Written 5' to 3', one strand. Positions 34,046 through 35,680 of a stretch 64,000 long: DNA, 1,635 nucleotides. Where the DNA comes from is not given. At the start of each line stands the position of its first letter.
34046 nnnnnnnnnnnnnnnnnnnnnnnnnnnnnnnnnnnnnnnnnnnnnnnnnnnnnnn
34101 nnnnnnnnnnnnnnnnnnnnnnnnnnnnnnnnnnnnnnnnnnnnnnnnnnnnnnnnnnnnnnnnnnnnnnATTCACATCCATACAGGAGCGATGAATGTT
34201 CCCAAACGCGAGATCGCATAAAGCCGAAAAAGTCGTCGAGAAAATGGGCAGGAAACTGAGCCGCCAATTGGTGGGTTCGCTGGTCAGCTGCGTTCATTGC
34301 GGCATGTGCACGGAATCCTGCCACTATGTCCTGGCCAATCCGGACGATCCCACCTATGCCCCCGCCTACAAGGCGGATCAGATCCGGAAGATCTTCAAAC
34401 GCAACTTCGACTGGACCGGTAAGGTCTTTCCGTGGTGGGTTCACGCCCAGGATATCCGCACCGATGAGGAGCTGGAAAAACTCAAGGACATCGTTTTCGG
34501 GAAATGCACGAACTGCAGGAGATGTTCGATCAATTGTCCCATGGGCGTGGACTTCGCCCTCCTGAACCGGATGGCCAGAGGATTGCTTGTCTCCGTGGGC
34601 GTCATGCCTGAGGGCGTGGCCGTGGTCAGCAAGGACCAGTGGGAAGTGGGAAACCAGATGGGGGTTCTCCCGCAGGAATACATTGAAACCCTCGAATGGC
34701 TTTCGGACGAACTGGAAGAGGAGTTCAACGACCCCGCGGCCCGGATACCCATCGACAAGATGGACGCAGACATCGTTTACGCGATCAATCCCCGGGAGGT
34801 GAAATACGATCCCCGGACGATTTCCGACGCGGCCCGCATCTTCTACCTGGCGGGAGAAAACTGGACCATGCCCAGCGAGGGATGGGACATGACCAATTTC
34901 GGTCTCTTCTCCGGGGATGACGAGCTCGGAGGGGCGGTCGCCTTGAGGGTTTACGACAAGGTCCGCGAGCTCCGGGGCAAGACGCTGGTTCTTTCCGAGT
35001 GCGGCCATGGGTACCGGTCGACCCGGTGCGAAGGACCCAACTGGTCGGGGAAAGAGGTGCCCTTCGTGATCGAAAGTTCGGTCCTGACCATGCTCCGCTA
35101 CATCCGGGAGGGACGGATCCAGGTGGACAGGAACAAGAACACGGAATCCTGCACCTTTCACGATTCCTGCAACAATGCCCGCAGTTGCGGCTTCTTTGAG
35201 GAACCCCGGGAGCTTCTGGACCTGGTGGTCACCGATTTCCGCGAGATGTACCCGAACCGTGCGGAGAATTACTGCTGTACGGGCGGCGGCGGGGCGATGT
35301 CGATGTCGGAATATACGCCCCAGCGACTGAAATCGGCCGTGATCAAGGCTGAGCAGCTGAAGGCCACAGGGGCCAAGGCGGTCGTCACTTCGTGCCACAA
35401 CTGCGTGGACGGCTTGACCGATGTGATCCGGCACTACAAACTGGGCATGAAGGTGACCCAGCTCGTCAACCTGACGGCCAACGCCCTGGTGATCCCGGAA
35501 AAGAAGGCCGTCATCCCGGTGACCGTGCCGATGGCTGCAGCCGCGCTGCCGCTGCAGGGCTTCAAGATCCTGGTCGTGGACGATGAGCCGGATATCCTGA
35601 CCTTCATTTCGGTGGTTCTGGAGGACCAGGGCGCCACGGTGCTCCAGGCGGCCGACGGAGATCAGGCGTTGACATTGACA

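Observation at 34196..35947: DsrK/HdrD-like CCG Fe-S oxidoreductase fused to a response-regulator receiver domain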

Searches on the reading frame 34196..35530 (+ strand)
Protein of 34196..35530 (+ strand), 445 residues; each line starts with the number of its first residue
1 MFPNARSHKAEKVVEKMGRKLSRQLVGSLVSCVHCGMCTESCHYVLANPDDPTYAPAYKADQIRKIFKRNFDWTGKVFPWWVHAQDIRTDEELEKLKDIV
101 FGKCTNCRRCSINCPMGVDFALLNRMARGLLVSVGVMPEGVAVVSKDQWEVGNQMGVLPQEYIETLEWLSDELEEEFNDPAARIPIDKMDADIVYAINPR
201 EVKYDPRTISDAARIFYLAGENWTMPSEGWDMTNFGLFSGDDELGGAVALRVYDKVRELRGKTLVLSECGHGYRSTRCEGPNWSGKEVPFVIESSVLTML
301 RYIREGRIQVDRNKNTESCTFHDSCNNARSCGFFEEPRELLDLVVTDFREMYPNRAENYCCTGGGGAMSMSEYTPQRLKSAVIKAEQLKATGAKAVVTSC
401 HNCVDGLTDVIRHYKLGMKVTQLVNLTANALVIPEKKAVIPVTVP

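Call 17: search_protein_representatives(protein=window:34196-35530:+)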
Query: 445 residues. Proteins with E-value up to 0.001 (for the whole library): 3941; up to 1e-10: 1206; up to 1e-30: 219. The best 150 are listed.
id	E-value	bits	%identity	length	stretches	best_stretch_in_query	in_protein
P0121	9.0e-168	575.0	56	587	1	9-436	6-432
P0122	7.4e-154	529.2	71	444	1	116-435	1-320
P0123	2.6e-149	514.2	78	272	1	5-272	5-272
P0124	3.0e-122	425.0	71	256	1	127-380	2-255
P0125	1.1e-118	413.2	62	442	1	13-285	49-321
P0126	1.0e-117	410.0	81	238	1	219-436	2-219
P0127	3.7e-117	408.2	77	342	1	26-245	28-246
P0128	1.8e-116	405.9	78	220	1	5-217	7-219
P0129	7.6e-116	403.9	44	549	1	20-437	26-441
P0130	1.5e-113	396.3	41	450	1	19-437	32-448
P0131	1.1e-110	386.9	77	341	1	225-439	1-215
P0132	2.6e-102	359.3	61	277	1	6-236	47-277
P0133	1.5e-97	343.6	56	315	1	116-416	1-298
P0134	3.3e-95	335.8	50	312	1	116-436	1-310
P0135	6.1e-87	308.6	39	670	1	19-431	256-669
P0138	3.1e-84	299.7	34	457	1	6-431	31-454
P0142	9.3e-80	284.9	38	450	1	3-433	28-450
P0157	4.3e-72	259.7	34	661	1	14-435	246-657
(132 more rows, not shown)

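Call 18: search_protein_families(library=pfam, proteins=[P0121, P0129, P0130, P0135, P0138, P0142, P0157, P0125], max_evalue=0.0001)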
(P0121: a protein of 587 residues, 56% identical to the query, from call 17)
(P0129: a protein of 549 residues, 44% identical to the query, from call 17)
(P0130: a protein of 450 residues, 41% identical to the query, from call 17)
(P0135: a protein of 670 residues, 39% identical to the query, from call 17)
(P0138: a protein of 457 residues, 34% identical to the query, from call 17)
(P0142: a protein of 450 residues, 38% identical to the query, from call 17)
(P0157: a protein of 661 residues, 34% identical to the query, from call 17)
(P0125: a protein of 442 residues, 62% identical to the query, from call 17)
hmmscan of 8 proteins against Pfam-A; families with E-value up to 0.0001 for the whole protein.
P0121 (587 aa): 4 families
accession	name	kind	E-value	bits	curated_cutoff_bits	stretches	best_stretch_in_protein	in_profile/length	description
PF00072.30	Response_reg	-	1.2e-18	67.7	30.2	1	460-580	1-110/111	Response regulator receiver domain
PF02754.22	CCG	-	1.2e-13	51.4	20.6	1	315-399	1-80/85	Cysteine-rich domain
PF13183.11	Fer4_8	-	3.4e-11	44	27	1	26-114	2-68/68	4Fe-4S dicluster domain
PF13534.11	Fer4_17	-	3.4e-08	34.4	22.2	1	29-115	2-61/61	4Fe-4S dicluster domain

P0129 (549 aa): 4 families
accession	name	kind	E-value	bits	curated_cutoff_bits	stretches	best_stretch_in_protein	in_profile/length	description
PF04358.19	DsrC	-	1.8e-15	57.7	24.9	1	449-537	7-105/107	DsrC like protein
PF13183.11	Fer4_8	-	2.4e-10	41.2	27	1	36-123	3-68/68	4Fe-4S dicluster domain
PF02754.22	CCG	-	8.7e-10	39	20.6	1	323-411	1-84/85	Cysteine-rich domain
PF13534.11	Fer4_17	-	1.7e-08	35.3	22.2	1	38-124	2-61/61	4Fe-4S dicluster domain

P0130 (450 aa): 5 families
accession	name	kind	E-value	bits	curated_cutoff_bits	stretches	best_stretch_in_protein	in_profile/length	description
PF02754.22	CCG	-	5e-13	49.4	20.6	1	330-418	1-84/85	Cysteine-rich domain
PF13183.11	Fer4_8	-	5e-09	37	27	1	42-129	2-68/68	4Fe-4S dicluster domain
PF13534.11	Fer4_17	-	1.4e-06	29.2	22.2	1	44-129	1-60/61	4Fe-4S dicluster domain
PF12838.12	Fer4_7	-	2.4e-06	28.4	27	1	45-129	2-52/52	4Fe-4S dicluster domain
PF13187.11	Fer4_9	-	3.1e-05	24.4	27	0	37-56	34-48/52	4Fe-4S dicluster domain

P0135 (670 aa): 6 families
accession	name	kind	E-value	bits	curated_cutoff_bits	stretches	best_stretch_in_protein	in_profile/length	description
PF02754.22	CCG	-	4.2e-14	52.9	20.6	1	557-646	2-85/85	Cysteine-rich domain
PF13183.11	Fer4_8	-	1.2e-11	45.4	27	1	265-353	1-68/68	4Fe-4S dicluster domain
PF13534.11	Fer4_17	-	8.9e-09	36.2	22.2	1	268-354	1-61/61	4Fe-4S dicluster domain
PF13187.11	Fer4_9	-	2.8e-06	27.7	27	0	256-280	24-48/52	4Fe-4S dicluster domain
PF00037.32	Fer4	-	2.8e-05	24.2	21.1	0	337-352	6-21/24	4Fe-4S binding domain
PF12838.12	Fer4_7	-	3.6e-05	24.6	27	1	269-353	2-52/52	4Fe-4S dicluster domain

P0138 (457 aa): 8 families
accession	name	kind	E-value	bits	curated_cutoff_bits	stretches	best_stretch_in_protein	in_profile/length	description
PF02754.22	CCG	-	2.1e-15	57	20.6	1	342-431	1-85/85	Cysteine-rich domain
PF13183.11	Fer4_8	-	1.5e-08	35.5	27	1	54-141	2-68/68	4Fe-4S dicluster domain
PF13534.11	Fer4_17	-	1e-06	29.6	22.2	0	121-142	40-61/61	4Fe-4S dicluster domain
PF13187.11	Fer4_9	-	1.2e-06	28.9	27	0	126-140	36-50/52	4Fe-4S dicluster domain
PF00037.32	Fer4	-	7.6e-06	26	21.1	0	125-140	6-21/24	4Fe-4S binding domain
PF13237.11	Fer4_10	-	1.7e-05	25.1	25.5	0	125-142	7-26/53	4Fe-4S dicluster domain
PF12837.12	Fer4_6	-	2.1e-05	24.7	25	0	50-70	2-22/24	4Fe-4S binding domain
PF12797.12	Fer4_2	-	4.3e-05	23.7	24.5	0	51-68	4-21/22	4Fe-4S binding domain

P0142 (450 aa): 9 families
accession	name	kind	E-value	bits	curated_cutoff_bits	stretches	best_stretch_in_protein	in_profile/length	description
PF13183.11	Fer4_8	-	9.8e-13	48.9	27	1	53-139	2-68/68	4Fe-4S dicluster domain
PF02754.22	CCG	-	1.2e-12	48.1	20.6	1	337-424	1-84/85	Cysteine-rich domain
PF13534.11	Fer4_17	-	8.4e-09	36.3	22.2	1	56-140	2-61/61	4Fe-4S dicluster domain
PF12838.12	Fer4_7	-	1e-06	29.6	27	1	56-139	2-52/52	4Fe-4S dicluster domain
PF13187.11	Fer4_9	-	1.2e-06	28.8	27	0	46-68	34-49/52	4Fe-4S dicluster domain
PF13237.11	Fer4_10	-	7.7e-06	26.2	25.5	0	53-66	6-19/53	4Fe-4S dicluster domain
PF00037.32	Fer4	-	1e-05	25.6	21.1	0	53-66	5-18/24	4Fe-4S binding domain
PF12797.12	Fer4_2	-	1.8e-05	24.9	24.5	0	52-67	6-21/22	4Fe-4S binding domain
PF12837.12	Fer4_6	-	3.5e-05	24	25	0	54-68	7-21/24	4Fe-4S binding domain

P0157 (661 aa): 6 families
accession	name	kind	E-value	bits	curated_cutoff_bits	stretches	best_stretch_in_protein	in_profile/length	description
PF02754.22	CCG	-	1.3e-14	54.5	20.6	1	541-629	1-84/85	Cysteine-rich domain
PF02665.19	Nitrate_red_gam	-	4.7e-13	49.7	22.9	1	60-213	41-200/217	Nitrate reductase gamma subunit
PF13183.11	Fer4_8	-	7.1e-12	46.1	27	1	261-347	2-68/68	4Fe-4S dicluster domain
PF13534.11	Fer4_17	-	1.8e-08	35.2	22.2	1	264-348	2-61/61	4Fe-4S dicluster domain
PF13187.11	Fer4_9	-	2e-06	28.2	27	0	328-345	32-49/52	4Fe-4S dicluster domain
PF13237.11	Fer4_10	-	4.4e-06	27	25.5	0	332-354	8-22/53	4Fe-4S dicluster domain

P0125 (442 aa): 4 families
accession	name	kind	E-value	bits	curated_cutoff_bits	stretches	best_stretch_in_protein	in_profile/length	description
PF13183.11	Fer4_8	-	6.8e-10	39.8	27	1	65-154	2-68/68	4Fe-4S dicluster domain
PF13534.11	Fer4_17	-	2.6e-07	31.5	22.2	1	67-155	1-61/61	4Fe-4S dicluster domain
PF13187.11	Fer4_9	-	1.3e-06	28.7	27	0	140-156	2-18/52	4Fe-4S dicluster domain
PF13237.11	Fer4_10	-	2.9e-06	27.6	25.5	0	137-152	6-21/53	4Fe-4S dicluster domain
